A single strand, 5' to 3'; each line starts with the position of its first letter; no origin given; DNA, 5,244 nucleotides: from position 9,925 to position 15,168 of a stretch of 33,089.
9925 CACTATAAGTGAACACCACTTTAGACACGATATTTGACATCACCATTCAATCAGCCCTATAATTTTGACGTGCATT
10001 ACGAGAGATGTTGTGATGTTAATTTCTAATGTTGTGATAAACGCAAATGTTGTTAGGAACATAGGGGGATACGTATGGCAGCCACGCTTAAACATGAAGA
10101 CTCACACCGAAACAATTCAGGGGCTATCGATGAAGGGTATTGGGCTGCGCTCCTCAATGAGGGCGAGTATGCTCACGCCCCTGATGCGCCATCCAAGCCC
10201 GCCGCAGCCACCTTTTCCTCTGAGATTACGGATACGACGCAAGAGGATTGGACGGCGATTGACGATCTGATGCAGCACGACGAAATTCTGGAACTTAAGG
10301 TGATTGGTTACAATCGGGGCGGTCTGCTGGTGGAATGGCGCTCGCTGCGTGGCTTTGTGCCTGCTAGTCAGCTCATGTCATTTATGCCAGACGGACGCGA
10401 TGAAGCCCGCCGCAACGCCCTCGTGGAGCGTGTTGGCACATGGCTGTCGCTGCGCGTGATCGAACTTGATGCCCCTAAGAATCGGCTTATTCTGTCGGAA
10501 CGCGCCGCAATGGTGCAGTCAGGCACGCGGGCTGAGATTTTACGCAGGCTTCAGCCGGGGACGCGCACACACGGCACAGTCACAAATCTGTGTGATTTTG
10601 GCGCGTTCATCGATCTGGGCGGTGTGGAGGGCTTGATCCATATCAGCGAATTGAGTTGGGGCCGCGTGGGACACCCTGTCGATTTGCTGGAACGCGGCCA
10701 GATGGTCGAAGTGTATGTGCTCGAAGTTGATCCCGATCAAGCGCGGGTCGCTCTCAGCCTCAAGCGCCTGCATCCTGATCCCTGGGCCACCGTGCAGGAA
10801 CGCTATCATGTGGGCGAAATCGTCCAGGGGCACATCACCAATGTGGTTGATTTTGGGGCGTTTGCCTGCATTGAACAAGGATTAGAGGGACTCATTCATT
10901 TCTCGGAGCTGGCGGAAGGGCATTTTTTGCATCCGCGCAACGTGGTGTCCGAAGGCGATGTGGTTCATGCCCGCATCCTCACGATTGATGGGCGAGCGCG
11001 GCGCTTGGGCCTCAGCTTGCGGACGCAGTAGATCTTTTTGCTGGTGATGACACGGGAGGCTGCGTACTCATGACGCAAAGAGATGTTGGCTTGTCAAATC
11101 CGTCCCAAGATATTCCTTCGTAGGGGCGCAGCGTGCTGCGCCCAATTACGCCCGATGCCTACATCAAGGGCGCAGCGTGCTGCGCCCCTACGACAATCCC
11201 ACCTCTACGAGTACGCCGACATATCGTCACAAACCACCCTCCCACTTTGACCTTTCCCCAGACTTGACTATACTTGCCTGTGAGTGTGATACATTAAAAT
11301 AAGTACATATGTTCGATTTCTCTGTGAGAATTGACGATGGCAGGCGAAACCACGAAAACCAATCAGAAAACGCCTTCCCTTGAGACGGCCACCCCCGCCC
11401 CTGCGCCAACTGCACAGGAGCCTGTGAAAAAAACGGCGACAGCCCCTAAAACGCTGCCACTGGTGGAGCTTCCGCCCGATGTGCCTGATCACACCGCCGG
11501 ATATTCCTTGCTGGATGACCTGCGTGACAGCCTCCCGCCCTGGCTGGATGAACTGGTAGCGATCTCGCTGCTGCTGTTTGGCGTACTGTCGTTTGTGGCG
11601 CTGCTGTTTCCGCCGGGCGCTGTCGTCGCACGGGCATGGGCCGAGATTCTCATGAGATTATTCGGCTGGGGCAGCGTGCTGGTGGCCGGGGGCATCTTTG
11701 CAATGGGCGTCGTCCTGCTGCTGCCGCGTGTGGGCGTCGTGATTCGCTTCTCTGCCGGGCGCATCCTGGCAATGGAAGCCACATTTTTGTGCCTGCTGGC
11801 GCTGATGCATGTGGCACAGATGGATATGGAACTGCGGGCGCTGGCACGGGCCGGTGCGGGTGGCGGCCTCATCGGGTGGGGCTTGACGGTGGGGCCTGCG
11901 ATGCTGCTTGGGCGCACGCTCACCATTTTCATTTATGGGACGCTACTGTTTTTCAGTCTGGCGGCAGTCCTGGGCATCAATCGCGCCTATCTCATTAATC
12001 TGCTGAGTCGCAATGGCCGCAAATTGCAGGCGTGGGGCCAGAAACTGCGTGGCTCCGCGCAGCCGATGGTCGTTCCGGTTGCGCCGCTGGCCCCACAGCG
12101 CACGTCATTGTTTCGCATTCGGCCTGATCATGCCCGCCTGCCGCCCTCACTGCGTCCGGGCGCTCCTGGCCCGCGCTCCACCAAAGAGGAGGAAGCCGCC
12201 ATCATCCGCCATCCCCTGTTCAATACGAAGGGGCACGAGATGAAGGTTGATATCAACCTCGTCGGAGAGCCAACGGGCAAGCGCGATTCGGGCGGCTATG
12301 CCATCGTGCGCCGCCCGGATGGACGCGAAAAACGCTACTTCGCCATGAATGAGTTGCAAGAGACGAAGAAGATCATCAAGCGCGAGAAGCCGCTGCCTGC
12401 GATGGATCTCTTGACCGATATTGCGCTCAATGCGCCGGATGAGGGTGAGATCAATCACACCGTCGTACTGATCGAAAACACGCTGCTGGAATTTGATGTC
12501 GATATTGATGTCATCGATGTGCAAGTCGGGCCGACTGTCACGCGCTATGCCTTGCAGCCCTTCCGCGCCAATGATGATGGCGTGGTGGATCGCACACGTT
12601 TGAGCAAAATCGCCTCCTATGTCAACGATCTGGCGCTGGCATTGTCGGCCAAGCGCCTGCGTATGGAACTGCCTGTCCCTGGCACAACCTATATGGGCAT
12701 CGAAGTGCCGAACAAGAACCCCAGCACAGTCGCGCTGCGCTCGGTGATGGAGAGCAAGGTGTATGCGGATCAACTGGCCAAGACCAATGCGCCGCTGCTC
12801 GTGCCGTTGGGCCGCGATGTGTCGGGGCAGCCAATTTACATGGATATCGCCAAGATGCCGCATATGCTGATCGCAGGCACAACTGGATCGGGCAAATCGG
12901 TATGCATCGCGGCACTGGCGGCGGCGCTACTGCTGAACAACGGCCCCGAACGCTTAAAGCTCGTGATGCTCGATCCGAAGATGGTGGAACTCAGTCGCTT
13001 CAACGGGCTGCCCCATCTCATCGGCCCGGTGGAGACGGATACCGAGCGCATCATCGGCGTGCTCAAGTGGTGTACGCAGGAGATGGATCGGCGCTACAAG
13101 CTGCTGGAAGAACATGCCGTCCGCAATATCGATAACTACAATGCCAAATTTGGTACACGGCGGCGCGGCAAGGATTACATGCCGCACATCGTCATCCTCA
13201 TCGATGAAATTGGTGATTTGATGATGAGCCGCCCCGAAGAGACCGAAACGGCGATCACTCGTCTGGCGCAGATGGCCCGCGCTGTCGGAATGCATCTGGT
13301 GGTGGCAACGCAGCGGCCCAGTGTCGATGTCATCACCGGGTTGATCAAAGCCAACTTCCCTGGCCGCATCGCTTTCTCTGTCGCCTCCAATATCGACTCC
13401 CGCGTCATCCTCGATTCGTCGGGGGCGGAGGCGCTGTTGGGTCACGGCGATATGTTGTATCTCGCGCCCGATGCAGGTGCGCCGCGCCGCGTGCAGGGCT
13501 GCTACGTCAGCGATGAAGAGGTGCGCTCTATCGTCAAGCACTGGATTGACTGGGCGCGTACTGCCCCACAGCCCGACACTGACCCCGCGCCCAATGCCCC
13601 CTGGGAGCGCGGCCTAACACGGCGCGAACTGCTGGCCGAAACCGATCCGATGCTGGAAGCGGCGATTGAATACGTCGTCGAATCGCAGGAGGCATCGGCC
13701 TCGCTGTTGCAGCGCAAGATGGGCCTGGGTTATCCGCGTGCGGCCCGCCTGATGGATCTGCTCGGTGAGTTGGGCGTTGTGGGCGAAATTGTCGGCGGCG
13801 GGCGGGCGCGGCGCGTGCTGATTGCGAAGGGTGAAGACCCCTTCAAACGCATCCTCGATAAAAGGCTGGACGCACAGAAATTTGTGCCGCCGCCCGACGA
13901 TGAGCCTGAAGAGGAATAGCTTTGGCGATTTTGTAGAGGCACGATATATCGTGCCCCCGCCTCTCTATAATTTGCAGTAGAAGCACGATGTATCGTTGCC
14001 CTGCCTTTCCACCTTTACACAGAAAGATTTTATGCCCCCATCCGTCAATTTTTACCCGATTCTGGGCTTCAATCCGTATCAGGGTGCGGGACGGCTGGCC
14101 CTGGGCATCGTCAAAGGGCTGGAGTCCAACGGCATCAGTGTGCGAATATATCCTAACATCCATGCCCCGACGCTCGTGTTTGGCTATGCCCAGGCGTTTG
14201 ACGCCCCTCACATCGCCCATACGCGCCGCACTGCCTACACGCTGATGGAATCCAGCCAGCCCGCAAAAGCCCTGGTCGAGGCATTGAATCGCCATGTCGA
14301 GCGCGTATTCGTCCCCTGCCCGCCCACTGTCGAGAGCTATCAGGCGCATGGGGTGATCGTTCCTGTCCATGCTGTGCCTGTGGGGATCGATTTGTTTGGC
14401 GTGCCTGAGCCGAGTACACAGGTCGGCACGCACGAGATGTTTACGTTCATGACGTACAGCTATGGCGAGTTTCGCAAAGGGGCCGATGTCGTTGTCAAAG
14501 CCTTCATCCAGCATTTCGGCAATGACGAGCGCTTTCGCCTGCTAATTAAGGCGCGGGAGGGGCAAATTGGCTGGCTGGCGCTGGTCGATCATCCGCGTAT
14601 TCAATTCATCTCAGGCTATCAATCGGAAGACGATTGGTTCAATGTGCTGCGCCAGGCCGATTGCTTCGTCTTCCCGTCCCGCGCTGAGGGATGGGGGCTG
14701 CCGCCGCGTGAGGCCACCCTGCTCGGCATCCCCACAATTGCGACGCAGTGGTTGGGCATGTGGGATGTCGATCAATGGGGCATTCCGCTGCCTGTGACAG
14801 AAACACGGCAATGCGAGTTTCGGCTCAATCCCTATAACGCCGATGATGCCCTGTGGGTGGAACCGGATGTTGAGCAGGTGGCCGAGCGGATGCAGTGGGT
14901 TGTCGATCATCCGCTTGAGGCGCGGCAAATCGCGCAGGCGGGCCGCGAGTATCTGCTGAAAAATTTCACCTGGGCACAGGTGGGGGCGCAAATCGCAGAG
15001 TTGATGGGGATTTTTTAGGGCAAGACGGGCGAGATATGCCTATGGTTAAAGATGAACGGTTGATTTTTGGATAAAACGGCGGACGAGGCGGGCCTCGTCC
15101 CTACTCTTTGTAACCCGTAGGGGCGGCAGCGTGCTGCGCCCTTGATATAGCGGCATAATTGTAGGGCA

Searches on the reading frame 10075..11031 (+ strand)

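Call 16: search_protein_families(library=pfam, proteins=[window:10075-11031:+], max_evalue=0.001)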
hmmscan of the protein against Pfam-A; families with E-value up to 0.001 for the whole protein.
window:10075-11031:+ (318 aa): 3 families
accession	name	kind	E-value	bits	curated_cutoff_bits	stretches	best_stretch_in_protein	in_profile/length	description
PF00575.29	S1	-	3.7e-41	139.8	22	3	160-230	3-74/74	S1 RNA binding domain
PF23459.1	S1_RRP5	-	2.5e-14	54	27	2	159-229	1-72/72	RRP5 S1 domain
PF21710.3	Spt6_S1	-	0.00089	20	27.5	0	242-317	12-88/91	Spt6, S1/OB domain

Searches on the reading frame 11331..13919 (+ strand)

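Call 16: search_protein_families(library=pfam, proteins=[window:11331-13919:+], max_evalue=0.001)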
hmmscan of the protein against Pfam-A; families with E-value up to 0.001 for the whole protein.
window:11331-13919:+ (862 aa): 5 families
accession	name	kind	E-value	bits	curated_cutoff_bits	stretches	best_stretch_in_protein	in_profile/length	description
PF01580.24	FtsK_SpoIIIE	-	1.8e-57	194.8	24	1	483-665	12-221/221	FtsK/SpoIIIE family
PF17854.6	FtsK_alpha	-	2.3e-21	76.3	22.9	1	355-461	1-101/101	FtsK alpha domain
PF09397.16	FtsK_gamma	-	1.3e-18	66.9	30.6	1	770-831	2-62/63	Ftsk gamma domain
PF01935.23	DUF87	-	1.5e-06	28.9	23.2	1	498-549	10-60/220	Helicase HerA, central domain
PF20703.3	nSTAND1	-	0.00078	19.6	27.1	0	494-662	18-160/379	Novel STAND NTPase 1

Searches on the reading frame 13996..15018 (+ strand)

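Call 16: search_protein_families(library=pfam, proteins=[window:13996-15018:+], max_evalue=0.001)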
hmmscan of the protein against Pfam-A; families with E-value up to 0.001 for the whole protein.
window:13996-15018:+ (340 aa): 4 families
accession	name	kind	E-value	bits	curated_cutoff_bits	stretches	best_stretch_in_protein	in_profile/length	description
PF00534.26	Glycos_transf_1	-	3.1e-11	43.6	26.4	1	161-252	28-124/172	Glycosyl transferases group 1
PF20706.3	GT4-conflict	-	3.4e-11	43.2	26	1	202-331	263-383/385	Family 4 Glycosyltransferase in conflict systems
PF13692.12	Glyco_trans_1_4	-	9.9e-10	39.3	27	1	160-257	14-113/142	Glycosyl transferases group 1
PF13524.12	Glyco_trans_1_2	-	1.1e-05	25.8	25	1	281-333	90-142/144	Glycosyl transferase-like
